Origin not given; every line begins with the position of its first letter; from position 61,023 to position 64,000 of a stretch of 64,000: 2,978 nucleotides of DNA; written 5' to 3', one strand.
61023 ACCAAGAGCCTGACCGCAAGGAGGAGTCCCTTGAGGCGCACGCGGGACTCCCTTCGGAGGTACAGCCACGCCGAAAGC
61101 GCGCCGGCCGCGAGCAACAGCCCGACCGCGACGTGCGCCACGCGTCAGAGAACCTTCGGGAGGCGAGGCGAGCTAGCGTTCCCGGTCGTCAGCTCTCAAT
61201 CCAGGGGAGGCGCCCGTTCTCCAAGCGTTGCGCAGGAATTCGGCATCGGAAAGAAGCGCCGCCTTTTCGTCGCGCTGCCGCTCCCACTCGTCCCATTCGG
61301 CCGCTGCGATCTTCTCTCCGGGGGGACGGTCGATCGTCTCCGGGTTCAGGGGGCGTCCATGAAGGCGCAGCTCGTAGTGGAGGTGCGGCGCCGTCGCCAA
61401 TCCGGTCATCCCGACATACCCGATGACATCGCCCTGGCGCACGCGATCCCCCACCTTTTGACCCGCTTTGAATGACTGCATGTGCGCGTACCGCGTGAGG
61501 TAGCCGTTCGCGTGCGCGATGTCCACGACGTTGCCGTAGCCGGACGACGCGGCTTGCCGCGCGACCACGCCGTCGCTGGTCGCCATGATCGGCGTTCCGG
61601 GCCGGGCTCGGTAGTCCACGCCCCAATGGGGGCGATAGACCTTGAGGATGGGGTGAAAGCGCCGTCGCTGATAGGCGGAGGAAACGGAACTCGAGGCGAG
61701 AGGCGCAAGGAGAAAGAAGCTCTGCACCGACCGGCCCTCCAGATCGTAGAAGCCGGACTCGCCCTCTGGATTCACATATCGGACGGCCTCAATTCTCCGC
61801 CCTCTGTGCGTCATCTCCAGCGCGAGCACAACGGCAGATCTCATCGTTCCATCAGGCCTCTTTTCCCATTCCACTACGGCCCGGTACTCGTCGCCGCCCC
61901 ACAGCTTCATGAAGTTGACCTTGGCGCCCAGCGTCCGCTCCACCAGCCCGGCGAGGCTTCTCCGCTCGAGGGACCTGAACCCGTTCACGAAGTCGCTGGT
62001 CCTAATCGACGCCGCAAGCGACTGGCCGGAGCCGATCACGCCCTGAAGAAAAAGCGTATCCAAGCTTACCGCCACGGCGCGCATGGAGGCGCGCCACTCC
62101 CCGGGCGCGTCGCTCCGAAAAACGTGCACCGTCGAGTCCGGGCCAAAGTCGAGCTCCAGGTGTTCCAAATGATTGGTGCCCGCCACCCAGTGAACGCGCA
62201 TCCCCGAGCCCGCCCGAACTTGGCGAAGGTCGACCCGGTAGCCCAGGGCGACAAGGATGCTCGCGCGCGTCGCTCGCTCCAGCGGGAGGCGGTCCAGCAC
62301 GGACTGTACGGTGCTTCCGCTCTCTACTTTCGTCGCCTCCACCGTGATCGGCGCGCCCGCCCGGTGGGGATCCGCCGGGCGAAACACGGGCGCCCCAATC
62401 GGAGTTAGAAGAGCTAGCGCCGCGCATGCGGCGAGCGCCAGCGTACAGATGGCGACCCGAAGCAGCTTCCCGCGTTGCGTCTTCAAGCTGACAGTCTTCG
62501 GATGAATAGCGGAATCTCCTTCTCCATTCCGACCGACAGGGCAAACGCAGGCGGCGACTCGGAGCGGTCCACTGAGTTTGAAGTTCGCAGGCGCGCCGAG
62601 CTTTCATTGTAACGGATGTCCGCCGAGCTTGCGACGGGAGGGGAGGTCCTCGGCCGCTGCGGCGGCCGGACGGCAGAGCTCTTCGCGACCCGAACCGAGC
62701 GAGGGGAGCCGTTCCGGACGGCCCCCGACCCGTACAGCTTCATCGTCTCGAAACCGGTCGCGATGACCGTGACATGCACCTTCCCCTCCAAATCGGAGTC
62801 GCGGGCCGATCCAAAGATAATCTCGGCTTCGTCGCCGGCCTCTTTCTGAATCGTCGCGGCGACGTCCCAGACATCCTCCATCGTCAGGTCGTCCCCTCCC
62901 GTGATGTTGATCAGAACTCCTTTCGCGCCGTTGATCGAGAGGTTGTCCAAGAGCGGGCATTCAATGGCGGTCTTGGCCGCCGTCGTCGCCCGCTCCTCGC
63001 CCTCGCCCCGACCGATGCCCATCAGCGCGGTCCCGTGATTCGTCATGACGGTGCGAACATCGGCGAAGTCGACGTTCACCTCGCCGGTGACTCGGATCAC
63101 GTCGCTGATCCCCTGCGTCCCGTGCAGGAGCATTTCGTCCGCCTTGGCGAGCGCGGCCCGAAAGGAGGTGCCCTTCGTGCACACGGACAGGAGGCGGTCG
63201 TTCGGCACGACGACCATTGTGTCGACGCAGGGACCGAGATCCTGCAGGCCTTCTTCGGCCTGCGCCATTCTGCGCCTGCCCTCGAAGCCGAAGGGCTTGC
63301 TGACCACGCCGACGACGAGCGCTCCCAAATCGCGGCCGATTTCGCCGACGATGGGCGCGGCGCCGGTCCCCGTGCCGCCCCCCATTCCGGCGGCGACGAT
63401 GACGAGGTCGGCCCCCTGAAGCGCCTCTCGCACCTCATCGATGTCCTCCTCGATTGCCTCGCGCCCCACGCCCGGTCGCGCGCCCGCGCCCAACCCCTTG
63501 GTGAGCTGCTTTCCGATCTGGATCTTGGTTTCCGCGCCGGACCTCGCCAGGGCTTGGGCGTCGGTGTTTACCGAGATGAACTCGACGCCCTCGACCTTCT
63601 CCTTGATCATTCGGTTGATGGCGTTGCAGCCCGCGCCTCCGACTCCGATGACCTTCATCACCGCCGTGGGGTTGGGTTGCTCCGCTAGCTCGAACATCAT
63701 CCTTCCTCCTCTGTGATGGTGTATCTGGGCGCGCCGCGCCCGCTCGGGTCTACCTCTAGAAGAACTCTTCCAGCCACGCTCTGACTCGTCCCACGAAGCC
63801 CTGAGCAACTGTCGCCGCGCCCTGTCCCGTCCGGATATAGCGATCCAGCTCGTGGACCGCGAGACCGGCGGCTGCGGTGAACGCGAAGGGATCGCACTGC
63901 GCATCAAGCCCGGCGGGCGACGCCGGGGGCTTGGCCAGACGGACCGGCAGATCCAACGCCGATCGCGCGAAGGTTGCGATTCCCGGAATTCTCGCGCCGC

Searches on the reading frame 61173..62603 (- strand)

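Call 29: search_protein_families(library=ncbifam, proteins=[window:61173-62603:-], max_evalue=0.00001)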
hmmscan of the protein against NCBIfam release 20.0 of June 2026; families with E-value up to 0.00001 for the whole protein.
window:61173-62603:- (476 aa): 14 families
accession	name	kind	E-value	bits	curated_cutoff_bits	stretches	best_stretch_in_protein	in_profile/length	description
NF053824.1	PdgNdpepShyC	equivalog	7.2e-40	137.2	700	1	234-447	207-415/429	peptidoglycan DD-endopeptidase ShyC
NF053825.1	PdgNdpepShyA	equivalog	8.1e-38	130.2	700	1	124-455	107-423/425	peptidoglycan DD-endopeptidase ShyA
NF008652.0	PRK11649.1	equivalog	3.1e-33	115.1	341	1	198-440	193-425/439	murein DD-endopeptidase MepM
NF052530.1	Heli_ShapePgp3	exception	6.1e-21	74.7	300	1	299-421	142-260/270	peptidoglycan metallopeptidase Pgp3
NF052336.1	PdgHdaseHSB100310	equivalog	2.6e-18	66.4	500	1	305-418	41-147/316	peptidoglycan hydrolase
NF050804.1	CellDivDipMCaul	equivalog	1.9e-17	63.3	900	1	328-414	530-615/634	cell division endopeptidase DipM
NF053738.1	S2SprSpoIIQBc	equivalog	2.3e-12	47.1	250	1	323-423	119-221/232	stage II sporulation protein SpoIIQ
NF041208.1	celldiv_DipM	equivalog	1.2e-11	44.5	740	1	328-422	321-414/419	cell division endopeptidase DipM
NF008123.1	PRK10871.1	equivalog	1.6e-11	44.2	311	1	328-421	267-358/365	murein hydrolase activator NlpD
NF008644.1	PRK11637.1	equivalog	1.9e-10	40.3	270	1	328-422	288-380/385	murein hydrolase activator EnvC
NF040883.1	amid_act_ActS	equivalog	2.1e-10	40.3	375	1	328-429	138-237/242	amidase activator ActS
NF052529.1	PG_M23_Pgp6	exception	4e-10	38.9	600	1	326-422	335-429/452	peptidoglycan metallopeptidase Pgp6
NF004799.0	PRK06148.1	subfamily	1.8e-07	29.5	1128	1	326-416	441-541/1015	hypothetical protein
NF047755.1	LIC_10271_M23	exception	3.5e-06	26.9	180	1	322-396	113-185/207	LIC_10271 family cell wall hydrolase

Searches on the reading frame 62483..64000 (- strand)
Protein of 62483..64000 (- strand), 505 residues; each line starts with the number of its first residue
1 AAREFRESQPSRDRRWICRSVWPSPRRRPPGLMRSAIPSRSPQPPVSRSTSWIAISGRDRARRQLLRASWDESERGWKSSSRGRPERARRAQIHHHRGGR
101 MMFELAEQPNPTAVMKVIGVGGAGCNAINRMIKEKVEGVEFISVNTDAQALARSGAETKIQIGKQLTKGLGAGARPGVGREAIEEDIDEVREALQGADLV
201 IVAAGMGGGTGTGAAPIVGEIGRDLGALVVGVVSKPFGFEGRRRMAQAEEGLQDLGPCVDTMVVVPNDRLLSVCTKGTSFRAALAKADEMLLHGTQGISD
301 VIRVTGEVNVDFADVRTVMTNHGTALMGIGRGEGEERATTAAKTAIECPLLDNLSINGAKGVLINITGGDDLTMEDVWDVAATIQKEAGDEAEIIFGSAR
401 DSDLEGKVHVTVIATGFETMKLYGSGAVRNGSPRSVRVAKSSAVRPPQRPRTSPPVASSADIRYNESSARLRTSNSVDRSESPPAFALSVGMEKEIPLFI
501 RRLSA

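Call 29: search_protein_families(library=ncbifam, proteins=[window:62483-64000:-], max_evalue=0.00001)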
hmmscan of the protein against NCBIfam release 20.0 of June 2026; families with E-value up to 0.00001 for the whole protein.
window:62483-64000:- (505 aa): 1 family
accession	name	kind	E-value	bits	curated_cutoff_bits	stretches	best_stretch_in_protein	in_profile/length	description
TIGR00065.1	ftsZ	equivalog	4.2e-120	401.3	295.2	1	108-429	13-336/353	cell division protein FtsZ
